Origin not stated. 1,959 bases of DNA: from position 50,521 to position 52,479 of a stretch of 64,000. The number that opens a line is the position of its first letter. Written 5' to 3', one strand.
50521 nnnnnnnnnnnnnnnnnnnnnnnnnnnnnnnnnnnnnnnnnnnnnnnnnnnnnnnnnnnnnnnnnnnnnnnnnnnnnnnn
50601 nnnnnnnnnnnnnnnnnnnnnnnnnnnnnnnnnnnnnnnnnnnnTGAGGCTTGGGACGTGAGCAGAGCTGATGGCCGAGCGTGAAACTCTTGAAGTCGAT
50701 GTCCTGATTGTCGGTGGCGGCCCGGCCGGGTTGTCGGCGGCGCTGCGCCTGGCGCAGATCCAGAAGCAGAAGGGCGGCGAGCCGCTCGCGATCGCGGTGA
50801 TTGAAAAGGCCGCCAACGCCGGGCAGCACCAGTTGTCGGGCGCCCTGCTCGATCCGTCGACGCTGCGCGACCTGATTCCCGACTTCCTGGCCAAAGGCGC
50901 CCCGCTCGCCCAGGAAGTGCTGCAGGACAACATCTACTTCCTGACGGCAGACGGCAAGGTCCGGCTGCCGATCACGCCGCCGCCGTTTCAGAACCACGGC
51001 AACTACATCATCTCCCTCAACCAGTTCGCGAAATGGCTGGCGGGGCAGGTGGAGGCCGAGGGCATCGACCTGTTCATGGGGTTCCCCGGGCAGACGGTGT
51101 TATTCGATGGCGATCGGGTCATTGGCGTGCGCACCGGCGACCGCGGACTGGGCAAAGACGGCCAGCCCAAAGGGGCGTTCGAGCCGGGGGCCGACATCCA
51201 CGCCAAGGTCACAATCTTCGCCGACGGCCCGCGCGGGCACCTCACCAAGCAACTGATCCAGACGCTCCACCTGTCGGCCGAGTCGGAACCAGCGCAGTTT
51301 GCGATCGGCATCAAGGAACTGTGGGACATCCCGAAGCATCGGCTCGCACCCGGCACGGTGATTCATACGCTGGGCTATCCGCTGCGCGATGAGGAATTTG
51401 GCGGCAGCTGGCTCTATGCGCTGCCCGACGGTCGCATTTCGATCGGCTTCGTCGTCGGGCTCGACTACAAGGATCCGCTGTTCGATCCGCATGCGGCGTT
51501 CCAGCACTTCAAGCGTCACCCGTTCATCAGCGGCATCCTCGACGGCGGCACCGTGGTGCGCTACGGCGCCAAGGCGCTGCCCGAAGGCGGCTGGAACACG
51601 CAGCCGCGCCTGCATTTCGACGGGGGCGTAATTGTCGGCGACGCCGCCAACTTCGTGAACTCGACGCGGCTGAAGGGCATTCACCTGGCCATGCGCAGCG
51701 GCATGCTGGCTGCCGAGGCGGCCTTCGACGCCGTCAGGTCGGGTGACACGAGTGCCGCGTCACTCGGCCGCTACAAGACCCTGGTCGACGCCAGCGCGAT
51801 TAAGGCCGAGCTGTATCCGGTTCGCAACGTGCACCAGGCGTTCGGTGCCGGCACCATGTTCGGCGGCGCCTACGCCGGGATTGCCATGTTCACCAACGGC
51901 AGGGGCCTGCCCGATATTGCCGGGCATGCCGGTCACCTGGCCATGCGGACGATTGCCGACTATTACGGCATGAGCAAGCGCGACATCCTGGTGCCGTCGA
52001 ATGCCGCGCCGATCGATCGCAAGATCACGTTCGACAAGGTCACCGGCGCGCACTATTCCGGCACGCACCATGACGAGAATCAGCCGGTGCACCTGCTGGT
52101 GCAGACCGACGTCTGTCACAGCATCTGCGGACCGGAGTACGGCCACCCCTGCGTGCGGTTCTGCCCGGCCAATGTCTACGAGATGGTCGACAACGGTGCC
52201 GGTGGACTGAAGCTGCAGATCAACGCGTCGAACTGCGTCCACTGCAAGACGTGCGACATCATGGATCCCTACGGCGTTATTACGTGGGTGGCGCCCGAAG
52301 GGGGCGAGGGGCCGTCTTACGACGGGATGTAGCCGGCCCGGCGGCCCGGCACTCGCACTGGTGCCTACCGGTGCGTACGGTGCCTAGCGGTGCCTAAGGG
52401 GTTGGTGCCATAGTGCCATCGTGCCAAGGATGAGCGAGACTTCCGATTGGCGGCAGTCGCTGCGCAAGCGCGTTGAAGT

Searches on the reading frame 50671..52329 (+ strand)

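Call 9: search_protein_families(library=ncbifam, proteins=[window:50671-52329:+])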
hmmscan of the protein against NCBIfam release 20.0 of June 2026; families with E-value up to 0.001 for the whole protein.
window:50671-52329:+ (553 aa): 15 families
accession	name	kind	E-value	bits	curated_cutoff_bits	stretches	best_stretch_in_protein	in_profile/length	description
NF007450.0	PRK10015.1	subfamily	3.6e-39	134.7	466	1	9-392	6-372/429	FAD-dependent oxidoreductase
NF007542.0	PRK10157.1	subfamily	2.4e-33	115.5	610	1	9-379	6-359/428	FAD-dependent oxidoreductase FixC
TIGR02032.1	GG-red-SF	subfamily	9e-19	68.3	158.8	1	10-351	2-297/297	geranylgeranyl reductase family protein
NF041080.1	DGGGPL_reductase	equivalog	9.7e-13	47.8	580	1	9-369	2-329/447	digeranylgeranylglycerophospholipid reductase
NF041160.1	DGGPL_Thplmales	equivalog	1.1e-12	47.6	780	2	8-155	3-139/396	digeranylgeranylglycerophospholipid reductase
TIGR02023.1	BchP-ChlP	subfamily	3.6e-11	42.7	343.3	1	288-370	239-315/388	geranylgeranyl diphosphate reductase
TIGR02028.1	ChlP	equivalog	1.5e-07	30.6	505.3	1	289-360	245-313/398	geranylgeranyl reductase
NF004833.1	PRK06185.1-1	subfamily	4.9e-06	25.5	488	0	10-190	4-167/403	FAD-dependent oxidoreductase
NF009408.0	PRK12769.1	equivalog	0.00019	19.7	1003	1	486-540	56-105/659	formate-dependent uric acid utilization protein AegA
NF006593.0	PRK09126.1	equivalog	0.00039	19.4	420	1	8-47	4-36/393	5-demethoxyubiquinol-8 5-hydroxylase UbiM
TIGR00292.1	TIGR00292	equivalog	0.00043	19.6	148.3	1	6-52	19-58/254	sulfide-dependent adenosine diphosphate thiazole synthase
NF038171.1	maturase_LodB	equivalog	0.00048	19.3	400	0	10-32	1-23/361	lysine-epsilon-oxidase maturase LodB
NF004780.0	PRK06126.1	subfamily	0.00048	18.5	445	1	3-29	3-29/552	hypothetical protein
NF041385.1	Dggglyphlred_Halo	equivalog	0.00066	18.3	700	0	313-373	275-337/405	digeranylgeranylglycerophospholipid reductase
NF004356.0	PRK05732.1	equivalog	0.00084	18.3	384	0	8-53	3-44/395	2-octaprenyl-6-methoxyphenyl hydroxylase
